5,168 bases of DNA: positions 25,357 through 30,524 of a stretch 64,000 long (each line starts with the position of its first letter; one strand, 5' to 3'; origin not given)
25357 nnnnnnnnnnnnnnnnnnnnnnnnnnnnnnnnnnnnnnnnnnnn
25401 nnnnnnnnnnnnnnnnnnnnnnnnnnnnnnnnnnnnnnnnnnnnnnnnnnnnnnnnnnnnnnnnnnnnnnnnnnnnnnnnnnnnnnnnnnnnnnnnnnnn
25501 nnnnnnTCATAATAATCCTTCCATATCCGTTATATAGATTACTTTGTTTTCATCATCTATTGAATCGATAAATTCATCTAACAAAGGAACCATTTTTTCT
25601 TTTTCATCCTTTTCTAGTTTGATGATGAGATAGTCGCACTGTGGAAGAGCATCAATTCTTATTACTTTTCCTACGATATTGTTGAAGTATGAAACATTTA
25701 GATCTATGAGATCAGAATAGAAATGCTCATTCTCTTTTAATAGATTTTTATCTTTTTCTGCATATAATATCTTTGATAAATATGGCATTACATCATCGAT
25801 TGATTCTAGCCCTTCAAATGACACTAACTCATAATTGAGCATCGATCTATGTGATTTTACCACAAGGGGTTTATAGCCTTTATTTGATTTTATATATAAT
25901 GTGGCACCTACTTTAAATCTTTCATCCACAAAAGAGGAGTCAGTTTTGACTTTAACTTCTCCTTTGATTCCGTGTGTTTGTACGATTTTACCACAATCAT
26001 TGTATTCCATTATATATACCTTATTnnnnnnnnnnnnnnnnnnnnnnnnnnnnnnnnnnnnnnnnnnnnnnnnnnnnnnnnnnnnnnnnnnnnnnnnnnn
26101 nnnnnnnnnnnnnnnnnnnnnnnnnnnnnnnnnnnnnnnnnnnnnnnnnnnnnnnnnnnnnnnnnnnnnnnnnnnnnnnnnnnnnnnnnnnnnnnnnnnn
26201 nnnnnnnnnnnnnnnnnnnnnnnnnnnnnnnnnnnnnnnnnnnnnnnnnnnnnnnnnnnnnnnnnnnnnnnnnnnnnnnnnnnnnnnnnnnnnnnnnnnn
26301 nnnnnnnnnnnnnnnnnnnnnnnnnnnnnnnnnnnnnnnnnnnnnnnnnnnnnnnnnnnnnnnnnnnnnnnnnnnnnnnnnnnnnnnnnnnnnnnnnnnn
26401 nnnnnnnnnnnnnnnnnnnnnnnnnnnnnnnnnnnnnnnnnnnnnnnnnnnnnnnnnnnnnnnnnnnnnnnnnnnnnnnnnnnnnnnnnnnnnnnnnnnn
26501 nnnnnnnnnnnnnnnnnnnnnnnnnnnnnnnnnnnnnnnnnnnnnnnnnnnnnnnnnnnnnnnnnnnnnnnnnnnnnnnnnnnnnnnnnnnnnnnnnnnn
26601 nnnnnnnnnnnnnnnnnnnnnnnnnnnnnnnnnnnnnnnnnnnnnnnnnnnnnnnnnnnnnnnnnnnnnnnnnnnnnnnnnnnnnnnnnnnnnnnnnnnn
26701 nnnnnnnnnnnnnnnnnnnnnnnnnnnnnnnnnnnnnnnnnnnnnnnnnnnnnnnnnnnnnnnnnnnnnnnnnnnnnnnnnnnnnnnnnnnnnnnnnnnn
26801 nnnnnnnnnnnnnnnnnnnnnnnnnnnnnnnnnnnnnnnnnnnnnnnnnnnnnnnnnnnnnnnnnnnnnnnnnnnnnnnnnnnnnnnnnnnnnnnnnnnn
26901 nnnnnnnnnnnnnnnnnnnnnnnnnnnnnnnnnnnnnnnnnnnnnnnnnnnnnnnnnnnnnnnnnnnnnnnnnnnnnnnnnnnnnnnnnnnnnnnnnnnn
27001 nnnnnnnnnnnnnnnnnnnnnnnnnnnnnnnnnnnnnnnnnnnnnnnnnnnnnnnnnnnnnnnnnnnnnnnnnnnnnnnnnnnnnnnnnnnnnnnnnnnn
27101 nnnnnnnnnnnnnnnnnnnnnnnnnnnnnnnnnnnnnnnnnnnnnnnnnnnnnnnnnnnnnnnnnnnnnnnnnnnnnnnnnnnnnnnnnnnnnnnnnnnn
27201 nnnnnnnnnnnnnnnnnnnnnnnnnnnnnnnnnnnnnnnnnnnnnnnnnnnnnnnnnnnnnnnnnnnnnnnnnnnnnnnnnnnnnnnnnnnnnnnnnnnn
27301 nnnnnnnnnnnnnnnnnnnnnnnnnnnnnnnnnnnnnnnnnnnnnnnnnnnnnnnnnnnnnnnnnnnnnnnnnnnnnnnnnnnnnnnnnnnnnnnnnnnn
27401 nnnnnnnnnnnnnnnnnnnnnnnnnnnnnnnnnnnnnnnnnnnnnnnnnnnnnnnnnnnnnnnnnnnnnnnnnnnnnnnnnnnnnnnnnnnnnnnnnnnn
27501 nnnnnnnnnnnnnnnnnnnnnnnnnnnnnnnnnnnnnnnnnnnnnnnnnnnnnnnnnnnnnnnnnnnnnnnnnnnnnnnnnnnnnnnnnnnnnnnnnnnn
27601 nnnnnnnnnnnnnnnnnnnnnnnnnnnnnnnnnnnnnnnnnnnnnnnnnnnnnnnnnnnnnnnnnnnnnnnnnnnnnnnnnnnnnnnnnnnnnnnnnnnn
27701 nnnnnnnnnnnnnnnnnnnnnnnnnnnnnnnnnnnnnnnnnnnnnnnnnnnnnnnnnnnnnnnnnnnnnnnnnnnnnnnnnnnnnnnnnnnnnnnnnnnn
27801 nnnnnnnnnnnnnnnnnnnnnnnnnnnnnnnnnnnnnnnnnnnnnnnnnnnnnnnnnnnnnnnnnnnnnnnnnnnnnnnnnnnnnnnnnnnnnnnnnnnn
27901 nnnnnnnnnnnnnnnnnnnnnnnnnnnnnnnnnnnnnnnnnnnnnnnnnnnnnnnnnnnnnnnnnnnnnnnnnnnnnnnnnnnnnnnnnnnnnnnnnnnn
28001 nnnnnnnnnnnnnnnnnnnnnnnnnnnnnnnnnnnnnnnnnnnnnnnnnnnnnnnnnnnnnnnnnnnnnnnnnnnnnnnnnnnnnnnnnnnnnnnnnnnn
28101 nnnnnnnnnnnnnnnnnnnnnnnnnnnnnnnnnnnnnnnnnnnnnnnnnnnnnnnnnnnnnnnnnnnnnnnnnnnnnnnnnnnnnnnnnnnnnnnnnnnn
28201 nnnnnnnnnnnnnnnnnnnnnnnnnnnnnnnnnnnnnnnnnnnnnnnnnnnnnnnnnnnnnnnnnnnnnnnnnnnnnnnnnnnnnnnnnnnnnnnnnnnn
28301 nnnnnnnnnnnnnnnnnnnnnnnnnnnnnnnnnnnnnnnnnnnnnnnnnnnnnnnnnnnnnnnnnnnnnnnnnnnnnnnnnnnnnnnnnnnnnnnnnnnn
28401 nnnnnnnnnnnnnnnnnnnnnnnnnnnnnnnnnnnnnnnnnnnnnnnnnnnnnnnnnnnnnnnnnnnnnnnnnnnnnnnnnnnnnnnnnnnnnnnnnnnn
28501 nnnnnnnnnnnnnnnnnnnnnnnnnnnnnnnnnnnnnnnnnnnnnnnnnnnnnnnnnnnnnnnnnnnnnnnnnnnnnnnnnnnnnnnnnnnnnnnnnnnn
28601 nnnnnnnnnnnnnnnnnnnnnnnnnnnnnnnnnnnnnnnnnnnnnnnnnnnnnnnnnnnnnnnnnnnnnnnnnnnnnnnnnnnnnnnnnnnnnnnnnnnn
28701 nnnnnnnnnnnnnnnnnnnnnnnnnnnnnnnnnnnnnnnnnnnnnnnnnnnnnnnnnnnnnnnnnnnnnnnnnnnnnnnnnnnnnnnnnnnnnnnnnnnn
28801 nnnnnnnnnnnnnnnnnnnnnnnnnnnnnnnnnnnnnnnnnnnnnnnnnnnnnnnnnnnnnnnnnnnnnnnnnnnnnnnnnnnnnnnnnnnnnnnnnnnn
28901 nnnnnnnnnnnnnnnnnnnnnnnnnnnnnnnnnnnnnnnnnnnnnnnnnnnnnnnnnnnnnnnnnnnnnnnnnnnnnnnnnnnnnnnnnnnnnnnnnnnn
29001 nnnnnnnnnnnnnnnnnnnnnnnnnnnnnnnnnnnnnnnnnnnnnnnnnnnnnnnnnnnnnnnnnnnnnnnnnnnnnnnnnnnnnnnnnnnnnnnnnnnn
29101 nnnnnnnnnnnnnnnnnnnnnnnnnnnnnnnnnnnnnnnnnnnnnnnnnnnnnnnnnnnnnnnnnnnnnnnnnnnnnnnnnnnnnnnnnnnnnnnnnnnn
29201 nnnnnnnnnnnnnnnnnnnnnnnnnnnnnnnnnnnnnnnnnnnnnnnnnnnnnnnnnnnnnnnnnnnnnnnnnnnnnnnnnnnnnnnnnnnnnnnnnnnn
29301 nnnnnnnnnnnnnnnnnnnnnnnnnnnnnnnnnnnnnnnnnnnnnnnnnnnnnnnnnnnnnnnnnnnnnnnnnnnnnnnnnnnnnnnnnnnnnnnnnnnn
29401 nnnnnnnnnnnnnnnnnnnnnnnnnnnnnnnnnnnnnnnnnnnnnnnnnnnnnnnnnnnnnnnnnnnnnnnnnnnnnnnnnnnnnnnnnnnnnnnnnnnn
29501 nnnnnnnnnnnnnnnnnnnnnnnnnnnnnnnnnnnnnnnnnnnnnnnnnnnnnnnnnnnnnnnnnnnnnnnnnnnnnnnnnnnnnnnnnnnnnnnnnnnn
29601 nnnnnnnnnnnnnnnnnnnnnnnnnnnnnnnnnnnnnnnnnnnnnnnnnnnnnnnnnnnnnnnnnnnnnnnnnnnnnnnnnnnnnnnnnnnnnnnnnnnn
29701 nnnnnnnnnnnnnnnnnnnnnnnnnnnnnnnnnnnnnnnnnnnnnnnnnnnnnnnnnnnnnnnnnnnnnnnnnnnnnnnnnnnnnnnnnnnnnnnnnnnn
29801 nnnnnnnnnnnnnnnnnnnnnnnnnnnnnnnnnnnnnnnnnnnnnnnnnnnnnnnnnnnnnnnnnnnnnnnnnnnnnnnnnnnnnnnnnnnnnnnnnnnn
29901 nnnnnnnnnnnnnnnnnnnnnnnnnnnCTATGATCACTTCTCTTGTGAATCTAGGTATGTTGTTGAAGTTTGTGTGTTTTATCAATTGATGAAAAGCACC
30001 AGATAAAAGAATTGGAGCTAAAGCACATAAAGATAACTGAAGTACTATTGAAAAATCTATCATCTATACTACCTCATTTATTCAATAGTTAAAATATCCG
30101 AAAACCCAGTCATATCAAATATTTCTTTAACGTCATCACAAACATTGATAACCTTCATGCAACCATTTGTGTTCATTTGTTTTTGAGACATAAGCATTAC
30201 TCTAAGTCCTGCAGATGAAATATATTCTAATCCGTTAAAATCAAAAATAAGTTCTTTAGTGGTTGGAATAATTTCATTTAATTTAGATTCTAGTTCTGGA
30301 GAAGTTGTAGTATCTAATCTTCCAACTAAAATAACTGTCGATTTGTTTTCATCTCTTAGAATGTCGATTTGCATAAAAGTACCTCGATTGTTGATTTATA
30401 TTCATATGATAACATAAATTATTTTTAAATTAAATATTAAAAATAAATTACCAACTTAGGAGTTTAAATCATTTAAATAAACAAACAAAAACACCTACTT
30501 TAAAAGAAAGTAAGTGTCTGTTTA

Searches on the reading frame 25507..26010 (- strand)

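Call 3: search_protein_families(library=pfam, proteins=[window:25507-26010:-], max_evalue=0.01)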
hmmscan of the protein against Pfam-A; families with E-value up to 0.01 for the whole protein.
window:25507-26010:- (167 aa): 3 families
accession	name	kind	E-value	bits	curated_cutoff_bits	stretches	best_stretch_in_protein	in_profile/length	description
PF01782.24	RimM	-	3.8e-16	59.5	23.5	1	7-87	3-83/84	RimM N-terminal domain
PF24986.1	PRC_RimM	-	8.2e-09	35.4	27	1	99-166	2-69/69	RimM PRC barrel domain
PF05239.21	PRC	-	0.0072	16.7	21.2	0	93-167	1-78/78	PRC-barrel domain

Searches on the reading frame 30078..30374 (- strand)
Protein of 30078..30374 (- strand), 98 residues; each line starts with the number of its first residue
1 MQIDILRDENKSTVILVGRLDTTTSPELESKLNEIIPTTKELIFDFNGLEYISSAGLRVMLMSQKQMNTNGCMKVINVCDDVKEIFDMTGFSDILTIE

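Call 3: search_protein_families(library=pfam, proteins=[window:30078-30374:-], max_evalue=0.01)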
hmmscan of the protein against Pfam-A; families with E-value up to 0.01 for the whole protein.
window:30078-30374:- (98 aa): 2 families
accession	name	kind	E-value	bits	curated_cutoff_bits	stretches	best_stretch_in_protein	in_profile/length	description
PF01740.26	STAS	-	9.9e-13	48.2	22.6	1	12-97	11-99/106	STAS domain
PF13466.11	STAS_2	-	1.8e-08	34.9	29.2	1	16-91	3-79/80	STAS domain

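Call 4: search_protein_families(library=ncbifam, proteins=[window:30078-30374:-], max_evalue=0.01)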
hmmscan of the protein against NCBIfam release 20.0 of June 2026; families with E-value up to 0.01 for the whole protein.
window:30078-30374:- (98 aa): 4 families
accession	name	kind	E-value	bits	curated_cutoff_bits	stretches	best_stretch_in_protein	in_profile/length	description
TIGR00377.1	ant_ant_sig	superfamily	6.8e-17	61.3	53.45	1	1-97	3-102/108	anti-sigma factor antagonist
TIGR02886.1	spore_II_AA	equivalog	8.5e-13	48.2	114.75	1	9-97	7-98/106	anti-sigma F factor antagonist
NF033618.0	mlaB_1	equivalog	0.0024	18.3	90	1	9-87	7-84/94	lipid asymmetry maintenance protein MlaB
NF047705.1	slr1659_superfam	superfamily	0.0033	17.7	100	1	5-63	10-72/111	slr1659 superfamily regulator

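Call 55: search_protein_families(library=padloc, proteins=[window:30078-30374:-], max_evalue=0.01)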
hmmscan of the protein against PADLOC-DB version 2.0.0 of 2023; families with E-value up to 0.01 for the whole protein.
window:30078-30374:- (98 aa): 0 families
